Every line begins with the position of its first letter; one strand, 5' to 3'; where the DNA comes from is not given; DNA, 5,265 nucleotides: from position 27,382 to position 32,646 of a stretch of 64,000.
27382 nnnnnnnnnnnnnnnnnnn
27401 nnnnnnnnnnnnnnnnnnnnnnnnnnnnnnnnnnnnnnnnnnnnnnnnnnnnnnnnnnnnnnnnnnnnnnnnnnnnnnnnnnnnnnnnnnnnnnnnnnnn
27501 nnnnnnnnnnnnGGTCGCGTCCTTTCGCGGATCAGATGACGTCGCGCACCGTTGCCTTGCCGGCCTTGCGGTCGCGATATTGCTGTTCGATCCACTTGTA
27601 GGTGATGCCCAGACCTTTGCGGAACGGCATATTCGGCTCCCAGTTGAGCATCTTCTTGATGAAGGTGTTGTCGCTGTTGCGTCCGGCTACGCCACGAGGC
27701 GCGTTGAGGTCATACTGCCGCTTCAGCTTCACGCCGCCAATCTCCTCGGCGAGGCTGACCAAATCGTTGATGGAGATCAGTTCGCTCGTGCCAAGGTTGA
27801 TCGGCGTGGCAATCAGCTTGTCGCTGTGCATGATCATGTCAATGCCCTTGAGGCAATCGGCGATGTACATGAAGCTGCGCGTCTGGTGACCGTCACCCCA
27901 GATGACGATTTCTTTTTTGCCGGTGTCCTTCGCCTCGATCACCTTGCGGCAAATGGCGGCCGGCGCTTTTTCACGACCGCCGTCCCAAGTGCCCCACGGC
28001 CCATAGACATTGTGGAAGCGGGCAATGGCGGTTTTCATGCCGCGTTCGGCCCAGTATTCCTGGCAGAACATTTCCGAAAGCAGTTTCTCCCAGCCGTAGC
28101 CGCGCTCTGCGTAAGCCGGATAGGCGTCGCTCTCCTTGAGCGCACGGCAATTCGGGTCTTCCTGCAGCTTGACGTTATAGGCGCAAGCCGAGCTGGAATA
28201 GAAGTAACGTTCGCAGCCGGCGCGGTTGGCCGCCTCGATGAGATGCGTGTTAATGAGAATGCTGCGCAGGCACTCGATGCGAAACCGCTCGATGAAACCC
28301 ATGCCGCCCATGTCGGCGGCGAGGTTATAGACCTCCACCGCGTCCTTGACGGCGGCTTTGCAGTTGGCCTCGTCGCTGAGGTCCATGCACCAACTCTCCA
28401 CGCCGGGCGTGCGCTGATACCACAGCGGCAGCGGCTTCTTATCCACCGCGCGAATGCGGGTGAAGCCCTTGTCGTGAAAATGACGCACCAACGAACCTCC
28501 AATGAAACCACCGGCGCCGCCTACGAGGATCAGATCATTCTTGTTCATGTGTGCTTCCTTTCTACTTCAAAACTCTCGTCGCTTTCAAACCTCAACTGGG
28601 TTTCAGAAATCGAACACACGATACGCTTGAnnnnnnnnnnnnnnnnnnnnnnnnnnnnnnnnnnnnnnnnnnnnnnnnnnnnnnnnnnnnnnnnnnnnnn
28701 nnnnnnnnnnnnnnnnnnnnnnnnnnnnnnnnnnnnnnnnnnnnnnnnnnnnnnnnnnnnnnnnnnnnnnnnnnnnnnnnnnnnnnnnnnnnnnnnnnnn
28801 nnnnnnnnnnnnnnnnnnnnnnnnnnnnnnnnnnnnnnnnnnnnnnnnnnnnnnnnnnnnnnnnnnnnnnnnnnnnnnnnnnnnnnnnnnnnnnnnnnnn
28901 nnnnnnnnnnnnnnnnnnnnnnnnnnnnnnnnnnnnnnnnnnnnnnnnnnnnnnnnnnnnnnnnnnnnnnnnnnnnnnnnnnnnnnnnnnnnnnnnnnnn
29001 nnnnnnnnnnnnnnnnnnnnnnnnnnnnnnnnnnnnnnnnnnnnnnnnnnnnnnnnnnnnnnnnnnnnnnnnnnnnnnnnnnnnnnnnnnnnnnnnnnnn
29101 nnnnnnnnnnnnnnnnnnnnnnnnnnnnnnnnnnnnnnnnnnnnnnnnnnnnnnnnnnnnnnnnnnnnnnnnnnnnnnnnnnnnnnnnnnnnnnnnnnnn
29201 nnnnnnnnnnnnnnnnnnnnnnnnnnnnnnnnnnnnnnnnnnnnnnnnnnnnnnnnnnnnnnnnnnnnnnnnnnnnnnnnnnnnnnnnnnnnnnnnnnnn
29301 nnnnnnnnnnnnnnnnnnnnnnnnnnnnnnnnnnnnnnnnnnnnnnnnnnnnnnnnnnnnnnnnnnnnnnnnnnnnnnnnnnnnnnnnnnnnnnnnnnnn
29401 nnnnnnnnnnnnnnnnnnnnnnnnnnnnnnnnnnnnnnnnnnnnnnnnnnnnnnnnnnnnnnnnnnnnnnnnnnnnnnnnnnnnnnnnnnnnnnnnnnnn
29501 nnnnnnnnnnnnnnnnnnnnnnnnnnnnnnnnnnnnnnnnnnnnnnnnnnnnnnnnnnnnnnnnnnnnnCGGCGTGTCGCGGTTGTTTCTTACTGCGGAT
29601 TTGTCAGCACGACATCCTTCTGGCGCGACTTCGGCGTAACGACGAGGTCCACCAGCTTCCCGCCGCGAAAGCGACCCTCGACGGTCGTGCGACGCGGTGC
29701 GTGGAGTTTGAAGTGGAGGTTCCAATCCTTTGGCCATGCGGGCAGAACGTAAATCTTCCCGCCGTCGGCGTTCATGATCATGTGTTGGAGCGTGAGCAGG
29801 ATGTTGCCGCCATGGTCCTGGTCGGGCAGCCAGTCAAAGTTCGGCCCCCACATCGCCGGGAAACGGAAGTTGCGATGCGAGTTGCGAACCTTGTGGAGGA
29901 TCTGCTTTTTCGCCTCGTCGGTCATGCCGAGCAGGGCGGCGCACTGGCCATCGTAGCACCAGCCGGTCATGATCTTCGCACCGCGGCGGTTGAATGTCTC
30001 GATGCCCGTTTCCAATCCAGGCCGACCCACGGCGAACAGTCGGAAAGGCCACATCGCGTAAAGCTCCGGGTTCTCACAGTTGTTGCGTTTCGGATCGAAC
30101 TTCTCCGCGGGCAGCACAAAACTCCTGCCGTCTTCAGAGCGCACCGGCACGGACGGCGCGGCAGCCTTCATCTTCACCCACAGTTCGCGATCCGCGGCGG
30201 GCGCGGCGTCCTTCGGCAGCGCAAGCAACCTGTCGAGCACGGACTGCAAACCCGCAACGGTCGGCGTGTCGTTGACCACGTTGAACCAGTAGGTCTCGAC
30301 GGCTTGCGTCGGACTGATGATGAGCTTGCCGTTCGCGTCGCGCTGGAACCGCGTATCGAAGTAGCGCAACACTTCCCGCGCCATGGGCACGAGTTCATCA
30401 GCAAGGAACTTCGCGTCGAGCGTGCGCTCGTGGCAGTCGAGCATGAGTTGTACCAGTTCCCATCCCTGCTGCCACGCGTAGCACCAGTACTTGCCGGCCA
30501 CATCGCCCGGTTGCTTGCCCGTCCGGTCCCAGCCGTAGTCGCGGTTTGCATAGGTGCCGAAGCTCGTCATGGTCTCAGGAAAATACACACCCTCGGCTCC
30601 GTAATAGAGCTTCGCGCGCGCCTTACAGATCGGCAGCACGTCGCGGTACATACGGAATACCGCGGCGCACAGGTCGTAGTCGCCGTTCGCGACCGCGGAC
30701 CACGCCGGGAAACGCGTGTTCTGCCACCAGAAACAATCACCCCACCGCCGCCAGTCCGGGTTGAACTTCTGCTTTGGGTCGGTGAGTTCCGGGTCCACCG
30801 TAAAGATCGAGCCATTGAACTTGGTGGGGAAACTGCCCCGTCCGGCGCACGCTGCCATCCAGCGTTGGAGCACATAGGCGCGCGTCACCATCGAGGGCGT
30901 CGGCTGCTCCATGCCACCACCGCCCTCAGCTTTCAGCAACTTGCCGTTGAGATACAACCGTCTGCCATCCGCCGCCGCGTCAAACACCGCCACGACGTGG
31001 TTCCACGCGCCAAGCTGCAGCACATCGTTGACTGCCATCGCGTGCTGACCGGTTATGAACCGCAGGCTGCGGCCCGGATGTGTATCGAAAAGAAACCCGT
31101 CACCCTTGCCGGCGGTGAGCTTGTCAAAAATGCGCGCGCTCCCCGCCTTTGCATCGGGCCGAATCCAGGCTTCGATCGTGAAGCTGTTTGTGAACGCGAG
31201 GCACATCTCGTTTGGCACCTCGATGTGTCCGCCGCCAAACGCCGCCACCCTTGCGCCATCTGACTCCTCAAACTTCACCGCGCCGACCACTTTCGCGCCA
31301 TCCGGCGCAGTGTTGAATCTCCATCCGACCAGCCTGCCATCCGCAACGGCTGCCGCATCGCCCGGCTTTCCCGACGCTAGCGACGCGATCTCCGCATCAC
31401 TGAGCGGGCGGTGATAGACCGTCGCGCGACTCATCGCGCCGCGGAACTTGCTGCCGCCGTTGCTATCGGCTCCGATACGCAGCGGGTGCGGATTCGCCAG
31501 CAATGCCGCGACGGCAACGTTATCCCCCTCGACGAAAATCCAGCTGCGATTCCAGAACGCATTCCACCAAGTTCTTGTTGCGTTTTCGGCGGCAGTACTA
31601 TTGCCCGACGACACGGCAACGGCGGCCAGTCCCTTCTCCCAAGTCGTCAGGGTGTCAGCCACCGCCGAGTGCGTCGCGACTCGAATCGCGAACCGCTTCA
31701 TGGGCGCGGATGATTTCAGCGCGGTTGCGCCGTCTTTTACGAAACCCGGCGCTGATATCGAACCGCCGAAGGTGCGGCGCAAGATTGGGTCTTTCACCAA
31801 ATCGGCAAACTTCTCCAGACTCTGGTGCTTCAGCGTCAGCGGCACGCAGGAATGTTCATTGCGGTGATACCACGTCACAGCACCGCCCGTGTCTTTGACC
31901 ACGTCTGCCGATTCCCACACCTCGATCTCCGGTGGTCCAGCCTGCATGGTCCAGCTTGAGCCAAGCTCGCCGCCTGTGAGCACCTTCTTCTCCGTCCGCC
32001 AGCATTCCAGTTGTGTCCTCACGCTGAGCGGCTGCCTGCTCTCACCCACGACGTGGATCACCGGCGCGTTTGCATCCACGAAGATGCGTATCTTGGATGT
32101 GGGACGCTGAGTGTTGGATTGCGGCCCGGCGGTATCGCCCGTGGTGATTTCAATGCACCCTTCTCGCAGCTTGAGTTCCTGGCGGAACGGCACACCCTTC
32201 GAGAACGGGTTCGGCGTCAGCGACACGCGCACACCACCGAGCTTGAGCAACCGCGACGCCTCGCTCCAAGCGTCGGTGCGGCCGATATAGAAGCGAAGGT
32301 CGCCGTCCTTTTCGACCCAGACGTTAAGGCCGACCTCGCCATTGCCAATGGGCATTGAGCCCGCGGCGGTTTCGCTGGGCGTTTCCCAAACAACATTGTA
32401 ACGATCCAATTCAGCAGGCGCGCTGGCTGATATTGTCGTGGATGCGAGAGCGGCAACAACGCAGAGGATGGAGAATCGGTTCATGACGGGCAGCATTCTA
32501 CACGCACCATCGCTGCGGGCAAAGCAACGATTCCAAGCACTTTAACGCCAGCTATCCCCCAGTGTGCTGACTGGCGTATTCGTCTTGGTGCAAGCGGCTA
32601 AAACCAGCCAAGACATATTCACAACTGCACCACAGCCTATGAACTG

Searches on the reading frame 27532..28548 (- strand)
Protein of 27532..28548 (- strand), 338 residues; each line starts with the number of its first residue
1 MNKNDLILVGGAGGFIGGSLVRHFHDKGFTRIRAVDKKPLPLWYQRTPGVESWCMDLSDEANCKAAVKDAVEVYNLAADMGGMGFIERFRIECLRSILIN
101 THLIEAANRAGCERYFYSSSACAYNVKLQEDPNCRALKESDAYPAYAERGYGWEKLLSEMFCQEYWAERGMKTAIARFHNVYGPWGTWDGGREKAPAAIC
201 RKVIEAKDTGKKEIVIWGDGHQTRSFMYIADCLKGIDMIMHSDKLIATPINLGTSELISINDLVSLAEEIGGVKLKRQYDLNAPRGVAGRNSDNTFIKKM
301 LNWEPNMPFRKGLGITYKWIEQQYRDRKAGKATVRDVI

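Call 38: search_protein_families(library=pfam, proteins=[window:27532-28548:-], max_evalue=0.00001)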
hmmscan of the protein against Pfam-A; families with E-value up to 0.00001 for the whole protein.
window:27532-28548:- (338 aa): 5 families
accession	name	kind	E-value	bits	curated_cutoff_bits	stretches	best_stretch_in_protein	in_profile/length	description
PF01370.27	Epimerase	-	2.6e-34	119.1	20.9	1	7-244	1-229/240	NAD dependent epimerase/dehydratase family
PF16363.11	GDP_Man_Dehyd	-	4.3e-20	72.9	27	1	8-313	1-329/332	GDP-mannose 4,6 dehydratase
PF05368.20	NmrA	-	2.1e-09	37.8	27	1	4-124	2-111/298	NmrA-like family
PF01073.25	3Beta_HSD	-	5.7e-07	29.3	22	1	8-184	1-184/280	3-beta hydroxysteroid dehydrogenase/isomerase family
PF13460.12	NAD_binding_10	-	1e-06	29.2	27.2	1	11-127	1-105/184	NAD(P)H-binding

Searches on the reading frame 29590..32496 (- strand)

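Call 13: search_protein_families(library=pfam, proteins=[window:29590-32496:-], max_evalue=0.01)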
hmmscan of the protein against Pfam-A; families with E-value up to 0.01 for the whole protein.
window:29590-32496:- (968 aa): 3 families
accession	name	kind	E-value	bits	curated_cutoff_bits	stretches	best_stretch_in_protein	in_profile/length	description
PF18961.6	DUF5703_N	-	7.2e-82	275.7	26.7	1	36-320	1-287/287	Domain of unknown function (DUF5703)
PF13385.13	Laminin_G_3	-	7.9e-25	88.2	27.6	2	422-523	4-104/151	Concanavalin A-like lectin/glucanases superfamily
PF22124.2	Glyco_hydro_95_cat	-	5.2e-05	22.8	27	1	599-737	103-228/408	Glycosyl hydrolase family 95 catalytic domain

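Call 75: search_protein_families(library=ncbifam, proteins=[window:29590-32496:-], max_evalue=0.001)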
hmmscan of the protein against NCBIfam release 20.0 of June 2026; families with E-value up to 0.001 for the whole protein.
window:29590-32496:- (968 aa): 1 family
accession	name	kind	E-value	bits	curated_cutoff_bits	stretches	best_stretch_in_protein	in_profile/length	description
NF052521.1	TafC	equivalog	1.6e-07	30.8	410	1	417-520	194-304/373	TafC family fimbrial protein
